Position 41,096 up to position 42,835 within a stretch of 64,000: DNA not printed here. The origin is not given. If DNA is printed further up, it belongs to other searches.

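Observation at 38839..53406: Duplicated three-gene cassette [zinc-ribbon C-methyltransferase - Gfo/Idh/MocA - FAD oxidoreductase] flanked by GT-C enzymes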

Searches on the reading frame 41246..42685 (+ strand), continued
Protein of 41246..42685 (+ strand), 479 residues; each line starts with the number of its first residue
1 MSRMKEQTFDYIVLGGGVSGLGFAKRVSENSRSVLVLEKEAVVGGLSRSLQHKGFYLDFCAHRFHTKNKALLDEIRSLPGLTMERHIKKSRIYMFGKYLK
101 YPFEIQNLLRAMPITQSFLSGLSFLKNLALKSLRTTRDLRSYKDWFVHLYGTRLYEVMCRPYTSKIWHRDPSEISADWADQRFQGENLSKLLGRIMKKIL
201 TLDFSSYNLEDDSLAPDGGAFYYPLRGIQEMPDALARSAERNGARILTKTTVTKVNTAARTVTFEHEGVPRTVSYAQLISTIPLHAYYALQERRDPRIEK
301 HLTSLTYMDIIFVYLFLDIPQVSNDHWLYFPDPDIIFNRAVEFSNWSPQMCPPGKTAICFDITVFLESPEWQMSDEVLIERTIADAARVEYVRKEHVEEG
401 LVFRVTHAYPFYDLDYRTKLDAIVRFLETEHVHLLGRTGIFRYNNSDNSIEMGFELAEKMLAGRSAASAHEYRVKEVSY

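Call 20: search_solved_structures(query=window:41246-42685:+, max_evalue=1e-20, show_alignments=1)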
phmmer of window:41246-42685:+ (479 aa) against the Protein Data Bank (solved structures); distinct sequences matched with E-value up to 1e-20: 14.
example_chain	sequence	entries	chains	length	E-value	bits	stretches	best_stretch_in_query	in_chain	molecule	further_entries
3ute_A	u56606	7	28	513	7.5e-27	97.3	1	8-463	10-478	UDP-galactopyranose mutase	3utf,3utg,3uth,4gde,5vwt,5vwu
4u8i_A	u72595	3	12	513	9.7e-27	96.9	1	8-463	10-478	UDP-galactopyranose mutase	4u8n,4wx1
4u8l_A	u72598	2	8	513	1e-26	96.8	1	8-463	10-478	UDP-galactopyranose mutase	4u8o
3uka_A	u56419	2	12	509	1.9e-26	96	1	8-463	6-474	UDP-galactopyranose mutase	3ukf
3ukl_A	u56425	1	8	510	1.9e-26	96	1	8-463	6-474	UDP-galactopyranose mutase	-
3ukh_A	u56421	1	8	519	2.1e-26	95.9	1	8-463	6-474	UDP-galactopyranose mutase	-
4u8k_A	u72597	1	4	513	2.7e-26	95.5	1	8-463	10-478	UDP-galactopyranose mutase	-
3ukq_A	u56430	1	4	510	5e-26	94.6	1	8-463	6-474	UDP-galactopyranose mutase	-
3ukk_A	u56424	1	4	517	5.2e-26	94.5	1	8-463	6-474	UDP-galactopyranose mutase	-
4u8j_A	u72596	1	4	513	1.2e-25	93.3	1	8-463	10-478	UDP-galactopyranose mutase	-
3ukp_A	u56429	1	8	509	1.3e-25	93.2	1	8-463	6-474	UDP-galactopyranose mutase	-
5hhf_A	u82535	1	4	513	1.3e-25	93.2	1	8-463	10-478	UDP-galactopyranose mutase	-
4u8m_A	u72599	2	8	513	1.3e-25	93.2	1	8-463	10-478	UDP-galactopyranose mutase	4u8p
4dsg_A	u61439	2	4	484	6.8e-21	77.7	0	10-461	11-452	UDP-galactopyranose mutase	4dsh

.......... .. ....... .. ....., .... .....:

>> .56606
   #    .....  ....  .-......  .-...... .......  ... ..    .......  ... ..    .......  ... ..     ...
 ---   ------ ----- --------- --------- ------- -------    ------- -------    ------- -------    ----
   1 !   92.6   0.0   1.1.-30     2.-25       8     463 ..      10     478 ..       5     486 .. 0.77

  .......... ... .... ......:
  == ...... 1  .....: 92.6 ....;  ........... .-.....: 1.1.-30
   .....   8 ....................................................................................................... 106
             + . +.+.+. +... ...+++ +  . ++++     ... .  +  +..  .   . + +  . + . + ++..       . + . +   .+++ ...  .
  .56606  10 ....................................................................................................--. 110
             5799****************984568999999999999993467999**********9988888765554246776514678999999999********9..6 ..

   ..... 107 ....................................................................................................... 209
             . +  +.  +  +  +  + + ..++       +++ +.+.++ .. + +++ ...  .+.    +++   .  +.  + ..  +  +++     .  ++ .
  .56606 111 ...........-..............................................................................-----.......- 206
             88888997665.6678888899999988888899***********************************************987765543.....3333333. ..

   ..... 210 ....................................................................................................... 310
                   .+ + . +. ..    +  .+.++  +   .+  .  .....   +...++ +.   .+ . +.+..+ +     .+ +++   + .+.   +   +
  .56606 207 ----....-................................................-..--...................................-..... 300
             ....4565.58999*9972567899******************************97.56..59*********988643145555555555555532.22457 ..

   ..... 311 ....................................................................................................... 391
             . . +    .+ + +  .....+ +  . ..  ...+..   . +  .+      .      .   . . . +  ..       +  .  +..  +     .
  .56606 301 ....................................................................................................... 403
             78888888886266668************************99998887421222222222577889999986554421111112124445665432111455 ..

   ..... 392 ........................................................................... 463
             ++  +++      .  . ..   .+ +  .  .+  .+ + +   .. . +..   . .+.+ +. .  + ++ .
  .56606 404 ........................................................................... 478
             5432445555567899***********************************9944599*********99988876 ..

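Call 41: find_related_loci(query=A2, collection=metagenome_contigs, flank=8000)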
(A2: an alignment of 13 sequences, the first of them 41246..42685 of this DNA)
Query A2 (479 aa) in metagenome_contigs; peptide patterns used: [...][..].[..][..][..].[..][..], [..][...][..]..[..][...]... (x = any residue, [..] = any of these).
600 stretches matched a pattern (row limit reached: there are more); 564 encode a relative of the query (tblastn E <= 1e-3); the best 80 are kept; 80 distinct loci.
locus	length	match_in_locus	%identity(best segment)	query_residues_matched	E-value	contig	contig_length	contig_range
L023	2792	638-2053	68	9-479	0e+0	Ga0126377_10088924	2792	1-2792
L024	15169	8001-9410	64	9-478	0e+0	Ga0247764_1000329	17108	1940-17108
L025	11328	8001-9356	34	5-463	3e-75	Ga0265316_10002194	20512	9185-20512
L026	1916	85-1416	34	12-460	6e-73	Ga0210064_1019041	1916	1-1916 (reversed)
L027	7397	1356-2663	33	12-452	5e-67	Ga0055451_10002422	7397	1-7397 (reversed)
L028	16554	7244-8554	33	12-452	5e-66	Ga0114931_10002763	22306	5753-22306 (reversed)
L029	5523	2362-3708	32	12-462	3e-65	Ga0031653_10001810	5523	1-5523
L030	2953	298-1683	31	4-464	5e-65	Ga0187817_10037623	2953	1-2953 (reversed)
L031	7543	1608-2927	30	15-461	3e-64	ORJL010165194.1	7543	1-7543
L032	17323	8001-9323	32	12-462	2e-64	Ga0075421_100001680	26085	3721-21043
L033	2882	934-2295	33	13-463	2e-64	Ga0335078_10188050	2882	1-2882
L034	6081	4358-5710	33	13-462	6e-64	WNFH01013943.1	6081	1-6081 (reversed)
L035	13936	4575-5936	31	7-462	3e-63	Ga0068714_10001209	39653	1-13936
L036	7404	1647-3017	33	10-463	2e-63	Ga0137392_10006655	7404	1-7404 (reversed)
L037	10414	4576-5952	31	7-465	2e-63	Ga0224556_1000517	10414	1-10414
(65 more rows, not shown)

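Call 45: search_protein_families(library=pfam, alignment_id=A3, max_evalue=0.00001)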
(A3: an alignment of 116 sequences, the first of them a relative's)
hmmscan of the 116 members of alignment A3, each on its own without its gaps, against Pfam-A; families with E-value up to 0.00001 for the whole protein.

A. member 1, L003:8879-9778:- (299 aa): 3 families
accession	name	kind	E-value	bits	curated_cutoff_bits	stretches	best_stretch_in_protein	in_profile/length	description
PF04321.23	RmlD_sub_bind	-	8.6e-48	163.3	27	1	3-293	2-285/287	RmlD substrate binding domain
PF01370.27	Epimerase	-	3.7e-12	46.6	20.9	1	4-188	1-204/240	NAD dependent epimerase/dehydratase family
PF07993.18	NAD_binding_4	-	6.3e-06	26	20.1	0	60-159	90-209/258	Male sterility protein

B. families by the number of members that match (of 116 scanned): 59 families (the first 25 are shown)
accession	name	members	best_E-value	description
PF13231.12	PMT_2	12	1.8e-15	Dolichyl-phosphate-mannose-protein mannosyltransferase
PF00535.33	Glycos_transf_2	11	1.3e-31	Glycosyl transferase family 2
PF13641.12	Glyco_tranf_2_3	11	4.2e-17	Glycosyltransferase like family 2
PF10111.15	Glyco_tranf_2_2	9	1.1e-16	Glycosyltransferase like family 2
PF13632.12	Glyco_trans_2_3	9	1.8e-14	Glycosyl transferase family group 2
PF04138.20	GtrA_DPMS_TM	6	4.9e-26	GtrA/DPMS, transmembrane domain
PF13506.12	Glyco_transf_21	6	5.9e-09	Glycosyl transferase family 21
PF04321.23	RmlD_sub_bind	5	6.7e-62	RmlD substrate binding domain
PF01370.27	Epimerase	5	1.9e-45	NAD dependent epimerase/dehydratase family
PF09594.16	GT87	5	2.6e-35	Glycosyltransferase family 87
PF16363.11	GDP_Man_Dehyd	4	5.5e-29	GDP-mannose 4,6 dehydratase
PF02719.21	Polysacc_synt_2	4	7.1e-12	Polysaccharide biosynthesis protein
PF07993.18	NAD_binding_4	4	5.1e-08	Male sterility protein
PF02366.24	PMT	3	6.1e-11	Dolichyl-phosphate-mannose-protein mannosyltransferase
PF00437.27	T2SSE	1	5.2e-42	Type II/IV secretion system protein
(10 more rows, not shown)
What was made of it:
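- Of 116 immediate neighbours of FAD-family genes, 12 are PMT_2, 3 PMT, 5 GT87, 11 GT2 and 6 GtrA (call 45). FAD-family genes are enriched next to GT-C genes (call 45).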

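Call 46: find_encoding_contigs(protein=P0002, flank=10000, max_places=1)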
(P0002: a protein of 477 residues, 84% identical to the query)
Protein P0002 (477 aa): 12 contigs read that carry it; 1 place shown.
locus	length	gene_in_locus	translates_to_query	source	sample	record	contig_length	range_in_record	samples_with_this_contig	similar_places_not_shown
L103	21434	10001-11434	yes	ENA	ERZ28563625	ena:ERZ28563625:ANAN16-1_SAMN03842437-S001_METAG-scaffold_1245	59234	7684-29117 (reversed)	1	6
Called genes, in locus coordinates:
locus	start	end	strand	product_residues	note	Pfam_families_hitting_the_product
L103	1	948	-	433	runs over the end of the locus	-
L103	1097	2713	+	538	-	PF18370:RGI_lyase (faint), PF25788:Ig_Rha78A_N (faint), PF00041:fn3 (weak)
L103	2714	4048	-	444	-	PF00535:Glycos_transf_2, PF04138:GtrA_DPMS_TM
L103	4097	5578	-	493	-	PF13231:PMT_2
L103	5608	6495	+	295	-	PF05575:V_cholerae_RfbT, PF05050:Methyltransf_21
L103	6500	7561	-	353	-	PF01073:3Beta_HSD (weak), PF01370:Epimerase, PF07993:NAD_binding_4 (faint), PF16363:GDP_Man_Dehyd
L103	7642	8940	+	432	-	PF08421:Methyltransf_13, PF13489:Methyltransf_23, PF08242:Methyltransf_12 (weak), PF08484:Methyltransf_14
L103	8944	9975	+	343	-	PF01408:GFO_IDH_MocA, PF22725:GFO_IDH_MocA_C3, PF02894:GFO_IDH_MocA_C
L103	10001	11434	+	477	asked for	PF01266:DAO (faint), PF13450:NAD_binding_8, PF01593:Amino_oxidase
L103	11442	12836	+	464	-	PF13231:PMT_2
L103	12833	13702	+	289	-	PF00459:Inositol_P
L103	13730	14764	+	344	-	PF04321:RmlD_sub_bind, PF01073:3Beta_HSD, PF01370:Epimerase, PF02719:Polysacc_synt_2, PF07993:NAD_binding_4, PF16363:GDP_Man_Dehyd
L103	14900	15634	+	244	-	PF00483:NTP_transferase, PF12804:NTP_transf_3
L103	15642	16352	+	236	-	PF00535:Glycos_transf_2, PF10111:Glyco_tranf_2_2 (weak), PF13641:Glyco_tranf_2_3 (weak)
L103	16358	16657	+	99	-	PF01541:GIY-YIG, PF10544:T5orf172 (faint)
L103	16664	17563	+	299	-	PF01370:Epimerase, PF04321:RmlD_sub_bind, PF02719:Polysacc_synt_2 (weak), PF16363:GDP_Man_Dehyd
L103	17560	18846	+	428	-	-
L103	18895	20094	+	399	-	PF08421:Methyltransf_13, PF13489:Methyltransf_23, PF08241:Methyltransf_11 (weak), PF08242:Methyltransf_12, PF08484:Methyltransf_14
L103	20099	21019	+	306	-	PF01408:GFO_IDH_MocA, PF22725:GFO_IDH_MocA_C3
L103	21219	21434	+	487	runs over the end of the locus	PF00070:Pyr_redox (faint), PF01266:DAO (faint), PF03486:HI0933_like (faint), PF07992:Pyr_redox_2 (faint), PF12831:FAD_oxidored (faint), PF13450:NAD_binding_8, PF01593:Amino_oxidase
